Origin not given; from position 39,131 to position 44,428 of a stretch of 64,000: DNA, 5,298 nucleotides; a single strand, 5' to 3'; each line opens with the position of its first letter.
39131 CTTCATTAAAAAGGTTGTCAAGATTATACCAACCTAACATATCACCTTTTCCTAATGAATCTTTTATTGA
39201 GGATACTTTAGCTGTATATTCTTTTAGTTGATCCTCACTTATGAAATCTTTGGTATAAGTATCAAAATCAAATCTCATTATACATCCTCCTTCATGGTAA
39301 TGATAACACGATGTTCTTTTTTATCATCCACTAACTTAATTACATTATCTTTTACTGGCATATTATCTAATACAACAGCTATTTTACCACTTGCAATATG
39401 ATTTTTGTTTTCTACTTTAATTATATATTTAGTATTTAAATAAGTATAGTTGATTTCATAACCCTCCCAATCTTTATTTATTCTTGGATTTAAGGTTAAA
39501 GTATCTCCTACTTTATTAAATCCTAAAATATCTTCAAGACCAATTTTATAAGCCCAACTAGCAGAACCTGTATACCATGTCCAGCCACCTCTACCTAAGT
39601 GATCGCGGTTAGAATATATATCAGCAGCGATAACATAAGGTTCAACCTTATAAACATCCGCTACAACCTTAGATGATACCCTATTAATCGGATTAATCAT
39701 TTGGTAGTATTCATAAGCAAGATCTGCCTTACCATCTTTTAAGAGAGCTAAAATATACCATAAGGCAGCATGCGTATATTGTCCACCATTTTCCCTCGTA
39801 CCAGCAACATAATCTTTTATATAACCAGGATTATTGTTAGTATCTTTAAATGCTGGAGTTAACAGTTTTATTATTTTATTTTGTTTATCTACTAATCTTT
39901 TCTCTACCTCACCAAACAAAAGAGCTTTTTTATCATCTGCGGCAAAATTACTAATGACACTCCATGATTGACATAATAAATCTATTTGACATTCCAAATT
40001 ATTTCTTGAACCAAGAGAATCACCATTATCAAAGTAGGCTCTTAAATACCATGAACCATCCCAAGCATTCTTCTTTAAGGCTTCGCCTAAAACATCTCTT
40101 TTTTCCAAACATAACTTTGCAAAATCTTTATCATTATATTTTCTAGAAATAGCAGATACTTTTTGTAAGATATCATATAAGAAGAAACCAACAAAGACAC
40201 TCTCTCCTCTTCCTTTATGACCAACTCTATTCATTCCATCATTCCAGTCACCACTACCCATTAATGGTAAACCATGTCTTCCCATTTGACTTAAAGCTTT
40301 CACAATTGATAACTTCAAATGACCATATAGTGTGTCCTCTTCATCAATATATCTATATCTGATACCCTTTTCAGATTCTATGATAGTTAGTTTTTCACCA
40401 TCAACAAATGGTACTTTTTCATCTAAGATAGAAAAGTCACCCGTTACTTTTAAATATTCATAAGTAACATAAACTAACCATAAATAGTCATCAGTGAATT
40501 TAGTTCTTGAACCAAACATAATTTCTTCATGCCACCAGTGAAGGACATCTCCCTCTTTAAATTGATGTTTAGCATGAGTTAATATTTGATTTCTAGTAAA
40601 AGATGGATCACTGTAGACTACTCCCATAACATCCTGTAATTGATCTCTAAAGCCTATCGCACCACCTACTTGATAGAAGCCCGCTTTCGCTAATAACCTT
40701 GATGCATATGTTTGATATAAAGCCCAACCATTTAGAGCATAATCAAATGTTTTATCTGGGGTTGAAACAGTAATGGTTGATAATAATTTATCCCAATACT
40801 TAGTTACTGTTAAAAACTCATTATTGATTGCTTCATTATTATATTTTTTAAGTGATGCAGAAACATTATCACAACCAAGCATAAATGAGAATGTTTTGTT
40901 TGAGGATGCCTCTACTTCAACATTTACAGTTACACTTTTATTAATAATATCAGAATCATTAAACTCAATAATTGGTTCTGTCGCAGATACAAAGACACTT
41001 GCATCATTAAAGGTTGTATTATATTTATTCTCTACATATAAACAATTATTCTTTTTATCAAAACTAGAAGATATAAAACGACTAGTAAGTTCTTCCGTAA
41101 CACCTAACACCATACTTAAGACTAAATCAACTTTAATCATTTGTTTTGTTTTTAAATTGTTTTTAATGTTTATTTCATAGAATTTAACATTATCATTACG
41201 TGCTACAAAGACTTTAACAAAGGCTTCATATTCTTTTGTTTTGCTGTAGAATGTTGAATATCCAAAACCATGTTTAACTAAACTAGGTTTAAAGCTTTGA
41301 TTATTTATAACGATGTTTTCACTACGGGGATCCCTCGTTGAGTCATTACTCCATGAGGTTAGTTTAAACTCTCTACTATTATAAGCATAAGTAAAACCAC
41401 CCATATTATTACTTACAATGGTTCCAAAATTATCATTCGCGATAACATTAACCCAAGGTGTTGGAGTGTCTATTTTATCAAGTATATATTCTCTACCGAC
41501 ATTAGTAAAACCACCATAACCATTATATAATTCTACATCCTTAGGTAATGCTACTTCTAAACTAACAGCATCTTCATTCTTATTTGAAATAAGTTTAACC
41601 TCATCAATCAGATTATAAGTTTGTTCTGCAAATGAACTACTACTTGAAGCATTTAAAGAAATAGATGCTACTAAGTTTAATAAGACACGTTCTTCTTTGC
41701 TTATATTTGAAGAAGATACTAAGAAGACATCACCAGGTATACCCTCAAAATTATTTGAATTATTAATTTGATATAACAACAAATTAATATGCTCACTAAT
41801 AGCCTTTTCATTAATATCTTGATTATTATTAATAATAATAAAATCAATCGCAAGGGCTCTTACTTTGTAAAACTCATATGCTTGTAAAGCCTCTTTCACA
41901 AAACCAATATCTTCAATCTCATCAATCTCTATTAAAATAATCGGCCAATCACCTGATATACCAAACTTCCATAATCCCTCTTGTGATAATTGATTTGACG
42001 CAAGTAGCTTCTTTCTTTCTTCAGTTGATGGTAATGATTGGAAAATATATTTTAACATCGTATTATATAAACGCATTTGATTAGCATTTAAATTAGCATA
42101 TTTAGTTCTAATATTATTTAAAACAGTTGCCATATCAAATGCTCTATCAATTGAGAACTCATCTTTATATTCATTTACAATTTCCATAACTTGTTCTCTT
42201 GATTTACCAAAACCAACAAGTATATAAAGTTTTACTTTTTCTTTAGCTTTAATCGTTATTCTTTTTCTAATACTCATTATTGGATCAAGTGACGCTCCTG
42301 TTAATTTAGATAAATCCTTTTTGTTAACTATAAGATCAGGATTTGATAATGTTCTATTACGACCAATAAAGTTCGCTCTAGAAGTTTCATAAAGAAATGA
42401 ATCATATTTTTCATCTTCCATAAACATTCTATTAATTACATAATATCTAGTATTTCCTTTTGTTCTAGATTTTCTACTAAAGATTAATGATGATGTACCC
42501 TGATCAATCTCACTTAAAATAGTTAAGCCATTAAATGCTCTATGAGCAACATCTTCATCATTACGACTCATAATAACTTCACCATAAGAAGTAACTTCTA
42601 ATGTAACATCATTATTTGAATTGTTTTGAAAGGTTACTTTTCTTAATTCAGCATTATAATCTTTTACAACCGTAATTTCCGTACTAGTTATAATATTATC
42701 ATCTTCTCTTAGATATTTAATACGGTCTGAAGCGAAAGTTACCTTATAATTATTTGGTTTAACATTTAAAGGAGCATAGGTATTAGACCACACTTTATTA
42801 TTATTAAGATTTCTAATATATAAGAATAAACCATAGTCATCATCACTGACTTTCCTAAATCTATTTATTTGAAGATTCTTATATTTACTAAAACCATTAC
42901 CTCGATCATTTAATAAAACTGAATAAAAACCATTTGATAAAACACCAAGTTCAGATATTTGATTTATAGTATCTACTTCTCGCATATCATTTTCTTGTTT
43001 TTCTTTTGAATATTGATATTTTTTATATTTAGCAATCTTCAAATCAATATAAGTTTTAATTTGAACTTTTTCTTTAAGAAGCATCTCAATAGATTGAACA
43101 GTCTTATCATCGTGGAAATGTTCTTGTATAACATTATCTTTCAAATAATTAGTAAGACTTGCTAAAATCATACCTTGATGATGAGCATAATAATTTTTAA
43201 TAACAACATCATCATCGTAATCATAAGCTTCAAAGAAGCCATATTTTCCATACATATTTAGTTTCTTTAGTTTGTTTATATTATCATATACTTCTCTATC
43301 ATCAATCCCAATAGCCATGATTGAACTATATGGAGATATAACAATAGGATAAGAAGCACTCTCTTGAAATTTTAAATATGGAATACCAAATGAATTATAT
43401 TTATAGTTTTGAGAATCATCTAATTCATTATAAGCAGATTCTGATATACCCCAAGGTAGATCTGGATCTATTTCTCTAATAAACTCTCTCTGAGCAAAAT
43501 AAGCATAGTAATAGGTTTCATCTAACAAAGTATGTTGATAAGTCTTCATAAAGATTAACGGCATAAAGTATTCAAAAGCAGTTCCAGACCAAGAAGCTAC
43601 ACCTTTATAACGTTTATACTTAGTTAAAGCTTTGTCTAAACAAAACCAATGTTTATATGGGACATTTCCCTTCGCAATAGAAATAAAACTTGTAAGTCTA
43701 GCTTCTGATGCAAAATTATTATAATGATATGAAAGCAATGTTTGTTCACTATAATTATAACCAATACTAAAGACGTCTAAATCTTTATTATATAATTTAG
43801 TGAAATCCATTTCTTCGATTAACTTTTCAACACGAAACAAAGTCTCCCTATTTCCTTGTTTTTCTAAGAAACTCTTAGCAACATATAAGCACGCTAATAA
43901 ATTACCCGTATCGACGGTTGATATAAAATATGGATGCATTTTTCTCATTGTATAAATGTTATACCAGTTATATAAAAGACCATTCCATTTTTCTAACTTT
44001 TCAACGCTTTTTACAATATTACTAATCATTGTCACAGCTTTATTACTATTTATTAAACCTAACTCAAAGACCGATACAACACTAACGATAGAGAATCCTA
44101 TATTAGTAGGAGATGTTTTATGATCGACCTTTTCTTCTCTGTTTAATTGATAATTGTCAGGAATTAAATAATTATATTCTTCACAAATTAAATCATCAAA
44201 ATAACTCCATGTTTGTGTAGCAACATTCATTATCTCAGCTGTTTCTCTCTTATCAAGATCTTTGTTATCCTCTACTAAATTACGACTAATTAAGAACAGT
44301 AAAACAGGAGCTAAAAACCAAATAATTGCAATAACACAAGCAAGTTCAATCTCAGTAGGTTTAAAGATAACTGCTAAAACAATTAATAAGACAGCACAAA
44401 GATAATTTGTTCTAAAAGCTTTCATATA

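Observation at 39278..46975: Giant 2565-aa GT84-like + GH94-like membrane protein (cyclic beta-1,2-glucan synthase-like), translationally coupled to pgi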

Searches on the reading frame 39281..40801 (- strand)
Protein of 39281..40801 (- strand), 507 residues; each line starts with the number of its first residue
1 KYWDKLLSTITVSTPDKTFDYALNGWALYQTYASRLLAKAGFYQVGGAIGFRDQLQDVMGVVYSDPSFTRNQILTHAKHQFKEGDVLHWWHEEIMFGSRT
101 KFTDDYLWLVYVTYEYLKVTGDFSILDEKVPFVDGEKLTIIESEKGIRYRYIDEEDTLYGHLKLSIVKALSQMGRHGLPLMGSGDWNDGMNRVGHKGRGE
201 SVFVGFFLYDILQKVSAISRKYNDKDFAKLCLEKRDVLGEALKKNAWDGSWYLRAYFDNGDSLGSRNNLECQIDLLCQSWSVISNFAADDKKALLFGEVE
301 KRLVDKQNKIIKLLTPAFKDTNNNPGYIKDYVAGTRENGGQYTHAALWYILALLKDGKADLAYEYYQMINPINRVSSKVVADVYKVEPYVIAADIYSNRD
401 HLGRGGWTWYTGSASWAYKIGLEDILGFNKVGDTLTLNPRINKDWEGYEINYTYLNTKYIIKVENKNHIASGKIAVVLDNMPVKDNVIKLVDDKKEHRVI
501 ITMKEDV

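Call 24: search_solved_structures(query=window:39281-40801:-, max_evalue=1e-20, show_alignments=5)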
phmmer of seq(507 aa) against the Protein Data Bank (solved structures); distinct sequences matched with E-value up to 1e-20: 19.
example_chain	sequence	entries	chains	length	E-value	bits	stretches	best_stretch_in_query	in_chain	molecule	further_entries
8rf9_A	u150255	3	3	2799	1.1e-128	433.4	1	1-466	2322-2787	Cyclic beta 1-2 glucan synthetase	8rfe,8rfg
8rf0_A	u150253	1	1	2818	1.1e-128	433.4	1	1-466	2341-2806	Cyclic beta-(1,2)-glucan synthase NdvB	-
8ho9_A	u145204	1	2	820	1.7e-68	234.9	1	2-503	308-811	Cellobiose phosphorylase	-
8hob_A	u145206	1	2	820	2.9e-68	234.1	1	2-503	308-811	Cellobiose phosphorylase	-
8ho7_A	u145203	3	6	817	1.9e-67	231.3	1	2-503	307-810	Cellobiose phosphorylase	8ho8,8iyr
3qde_A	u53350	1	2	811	2.2e-67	231.2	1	2-503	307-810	Cellobiose phosphorylase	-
3s4c_A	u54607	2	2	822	4.1e-55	190.7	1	2-498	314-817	Lactose Phosphorylase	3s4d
1v7v_A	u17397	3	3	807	6.4e-55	190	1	93-489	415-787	chitobiose phosphorylase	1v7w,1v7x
3rrs_A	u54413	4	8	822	2.8e-54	187.9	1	2-498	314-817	Cellobiose phosphorylase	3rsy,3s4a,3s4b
2cqs_A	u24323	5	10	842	5.7e-51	177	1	2-489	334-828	Cellobiose Phosphorylase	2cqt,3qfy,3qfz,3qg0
3afj_A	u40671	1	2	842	8.2e-51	176.5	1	2-489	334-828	Cellobiose Phosphorylase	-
8bou_A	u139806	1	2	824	5.2e-50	173.8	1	1-480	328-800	N,N'-diacetylchitobiose phosphorylase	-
3act_A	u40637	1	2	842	5.5e-50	173.8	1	2-489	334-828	Cellobiose Phosphorylase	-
3acs_A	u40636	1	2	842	1.4e-49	172.5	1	2-489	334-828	Cellobiose Phosphorylase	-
4zle_A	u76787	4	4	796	1.6e-40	142.5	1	13-461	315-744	Putative b-glycan phosphorylase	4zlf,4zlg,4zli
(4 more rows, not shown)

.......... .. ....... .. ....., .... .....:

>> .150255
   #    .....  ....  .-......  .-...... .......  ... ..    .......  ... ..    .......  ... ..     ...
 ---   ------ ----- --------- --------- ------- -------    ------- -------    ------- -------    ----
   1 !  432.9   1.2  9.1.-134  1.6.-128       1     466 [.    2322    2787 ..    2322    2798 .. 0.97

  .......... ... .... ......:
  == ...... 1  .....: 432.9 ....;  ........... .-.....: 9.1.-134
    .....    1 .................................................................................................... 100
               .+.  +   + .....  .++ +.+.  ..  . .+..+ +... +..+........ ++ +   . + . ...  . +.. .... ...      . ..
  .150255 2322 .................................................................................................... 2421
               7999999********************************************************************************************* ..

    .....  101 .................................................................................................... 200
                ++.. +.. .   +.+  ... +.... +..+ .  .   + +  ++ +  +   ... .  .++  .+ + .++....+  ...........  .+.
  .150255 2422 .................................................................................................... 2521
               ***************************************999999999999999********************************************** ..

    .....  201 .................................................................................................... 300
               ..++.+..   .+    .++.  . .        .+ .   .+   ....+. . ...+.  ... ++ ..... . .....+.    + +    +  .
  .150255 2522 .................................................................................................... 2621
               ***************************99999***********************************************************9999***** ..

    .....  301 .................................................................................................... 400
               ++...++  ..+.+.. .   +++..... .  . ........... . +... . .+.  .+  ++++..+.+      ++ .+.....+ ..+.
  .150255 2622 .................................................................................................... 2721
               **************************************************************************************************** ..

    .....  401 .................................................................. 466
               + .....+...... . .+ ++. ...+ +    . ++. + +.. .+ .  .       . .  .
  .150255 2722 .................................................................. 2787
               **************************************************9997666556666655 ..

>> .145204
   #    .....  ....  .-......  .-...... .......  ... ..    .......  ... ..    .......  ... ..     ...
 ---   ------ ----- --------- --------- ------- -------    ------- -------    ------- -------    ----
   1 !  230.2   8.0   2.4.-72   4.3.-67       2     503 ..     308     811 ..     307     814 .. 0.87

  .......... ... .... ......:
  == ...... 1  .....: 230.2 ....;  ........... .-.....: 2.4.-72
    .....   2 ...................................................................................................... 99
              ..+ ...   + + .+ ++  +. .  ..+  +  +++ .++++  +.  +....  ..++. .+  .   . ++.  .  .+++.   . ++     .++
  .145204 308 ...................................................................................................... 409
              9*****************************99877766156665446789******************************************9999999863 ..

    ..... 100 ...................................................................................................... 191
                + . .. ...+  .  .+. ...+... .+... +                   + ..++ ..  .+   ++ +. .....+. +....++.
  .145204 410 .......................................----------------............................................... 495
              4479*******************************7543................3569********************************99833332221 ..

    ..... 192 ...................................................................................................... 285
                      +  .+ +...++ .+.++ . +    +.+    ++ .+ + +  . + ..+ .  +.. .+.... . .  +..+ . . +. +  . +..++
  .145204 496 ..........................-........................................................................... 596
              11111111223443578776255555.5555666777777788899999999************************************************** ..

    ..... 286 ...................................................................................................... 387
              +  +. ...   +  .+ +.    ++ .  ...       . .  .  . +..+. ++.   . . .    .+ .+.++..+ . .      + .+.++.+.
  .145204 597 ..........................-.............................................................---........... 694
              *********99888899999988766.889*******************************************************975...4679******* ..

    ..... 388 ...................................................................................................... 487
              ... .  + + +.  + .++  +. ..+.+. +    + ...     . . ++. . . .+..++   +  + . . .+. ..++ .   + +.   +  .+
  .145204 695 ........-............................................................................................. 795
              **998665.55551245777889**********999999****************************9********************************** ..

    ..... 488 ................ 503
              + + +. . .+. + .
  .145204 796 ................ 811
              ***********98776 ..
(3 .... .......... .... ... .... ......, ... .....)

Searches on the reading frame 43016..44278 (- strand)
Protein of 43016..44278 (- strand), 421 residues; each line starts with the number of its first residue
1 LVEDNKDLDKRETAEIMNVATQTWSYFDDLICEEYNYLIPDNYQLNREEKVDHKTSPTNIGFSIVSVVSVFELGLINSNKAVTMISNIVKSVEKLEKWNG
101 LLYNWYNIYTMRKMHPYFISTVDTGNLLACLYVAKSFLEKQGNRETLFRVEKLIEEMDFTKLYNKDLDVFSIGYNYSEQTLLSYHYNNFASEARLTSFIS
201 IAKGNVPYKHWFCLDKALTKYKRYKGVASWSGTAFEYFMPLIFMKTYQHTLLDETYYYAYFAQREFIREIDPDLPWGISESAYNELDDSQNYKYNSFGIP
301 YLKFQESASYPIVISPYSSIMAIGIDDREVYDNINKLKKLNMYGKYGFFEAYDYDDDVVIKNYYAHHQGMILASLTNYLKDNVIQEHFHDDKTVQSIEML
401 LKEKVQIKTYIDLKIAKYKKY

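Call 58: predict_structure(alignment_id=A2)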
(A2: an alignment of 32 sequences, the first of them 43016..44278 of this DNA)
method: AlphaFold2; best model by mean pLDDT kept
length: 421 residues; sequences in the alignment: 32
mean_pLDDT: 76.3   pTM: 0.83
mean pLDDT of the five models: 76.3, 76.1, 74.4, 74.1, 73.5
residues with pLDDT >= 90: 166; 70-90: 124; 50-70: 53; < 50: 78
segments of 3 or more residues with pLDDT < 50: 1-4, 186-189, 215-235, 281-308, 403-421
pLDDT, mean of each block of 10 residues (from residue 1): 61 97 95 91 54 82 97 98 98 96 91 86 90 98 98 95 80 82 56 77 84 47 33 51 73 65 75 78 32 32 42 80 88 96 91 80 87 96 94 75 48 42 35
secondary structure, 60 per line:
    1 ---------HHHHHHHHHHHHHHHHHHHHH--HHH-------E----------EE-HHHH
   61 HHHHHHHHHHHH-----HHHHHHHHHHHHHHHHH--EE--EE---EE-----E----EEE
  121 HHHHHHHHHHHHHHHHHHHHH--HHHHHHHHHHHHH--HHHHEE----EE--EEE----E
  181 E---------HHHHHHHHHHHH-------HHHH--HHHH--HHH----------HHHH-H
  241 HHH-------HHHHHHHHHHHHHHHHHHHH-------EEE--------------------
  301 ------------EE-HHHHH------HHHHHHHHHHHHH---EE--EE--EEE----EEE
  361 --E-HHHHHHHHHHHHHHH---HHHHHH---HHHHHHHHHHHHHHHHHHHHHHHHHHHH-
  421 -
elements in order: H10-30 H57-72 H78-94 E118-120 H121-141 H144-156 H159-162 E173-175 H191-202 H210-213 H216-219 H235-238 H240-243 H251-270 E278-280 H316-320 H327-339 E351-353 E358-360 H365-379 H383-388 H392-419

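Call 60: fold_search(model_id=the predicted structure, library=pdb)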
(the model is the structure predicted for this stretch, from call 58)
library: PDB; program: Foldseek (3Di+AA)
matches with E <= 10: 653; with E <= 0.001: 36
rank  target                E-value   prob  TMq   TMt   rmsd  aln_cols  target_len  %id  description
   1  8wy1_B                6.7e-26  1.00  0.80  0.59   7.0       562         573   32  The structure of cyclization domain in cyclic beta-1,2-glucan synthase from Thermoanaerobacter italicus (released 2024-02-14)
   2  8wy1_A                9.2e-26  1.00  0.81  0.60   6.7       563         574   32  The structure of cyclization domain in cyclic beta-1,2-glucan synthase from Thermoanaerobacter italicus (released 2024-02-14)
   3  8rf9                  3.1e-20  1.00  0.76  0.13   9.1       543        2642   28  CgsiGP1 sample in nanodisc (released 2024-03-20)
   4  8rf0_A                5.9e-20  1.00  0.76  0.12   9.1       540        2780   28  WT-CGS sample in nanodisc (released 2024-03-20)
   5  8rfe_A                7.5e-20  1.00  0.76  0.12   9.2       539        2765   28  CgsiGP2 sample in nanodisc (released 2024-03-20)
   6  4qt9_A                4.4e-14  1.00  0.73  0.74   4.2       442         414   14  Crystal structure of a putative glucoamylase (BACCAC_03554) from Bacteroides caccae ATCC 43185 at 2.05 A resolution (released 2014-08-06)
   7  4qt9_B                4.8e-14  1.00  0.73  0.74   4.3       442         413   15  Crystal structure of a putative glucoamylase (BACCAC_03554) from Bacteroides caccae ATCC 43185 at 2.05 A resolution (released 2014-08-06)
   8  3eu8_A                6.1e-14  1.00  0.73  0.73   4.8       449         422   16  Crystal structure of putative glucoamylase (YP_210071.1) from Bacteroides fragilis NCTC 9343 at 2.12 A resolution (released 2008-10-21)
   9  5gzk_A                1.3e-13  1.00  0.73  0.73   4.6       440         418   15  Endo-beta-1,2-glucanase from Chitinophaga pinensis - sophorotriose and glucose complex (released 2017-03-15)
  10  5gzh_A                2.6e-13  1.00  0.73  0.72   4.5       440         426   15  Endo-beta-1,2-glucanase from Chitinophaga pinensis - ligand free form (released 2017-03-15)
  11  8xuj_A                5.7e-13  1.00  0.70  0.69   5.2       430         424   15  Structure of beta-1,2-glucanase from Endozoicomonas elysicola (EeSGL1, ligand-free) (released 2025-01-22)
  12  8xul_A                2.2e-12  1.00  0.70  0.67   5.6       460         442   15  Structure of beta-1,2-glucanase from Xanthomonas campestris pv. campestris (beta-1,2-glucoheptasaccharide complex)-E23 (released 2025-01-22)
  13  8xuj_B                1.3e-11  1.00  0.71  0.71   6.0       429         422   17  Structure of beta-1,2-glucanase from Endozoicomonas elysicola (EeSGL1, ligand-free) (released 2025-01-22)
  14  4gl3                  1.9e-11  1.00  0.68  0.70   5.4       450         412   13  Crystal structure of a putative glucoamylase (BACUNI_03963) from Bacteroides uniformis ATCC 8492 at 2.01 A resolution (released 2012-08-29)
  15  5z06_A                1.0e-10  1.00  0.71  0.45   4.6       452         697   13  Crystal structure of beta-1,2-glucanase from Parabacteroides distasonis (released 2018-05-30)
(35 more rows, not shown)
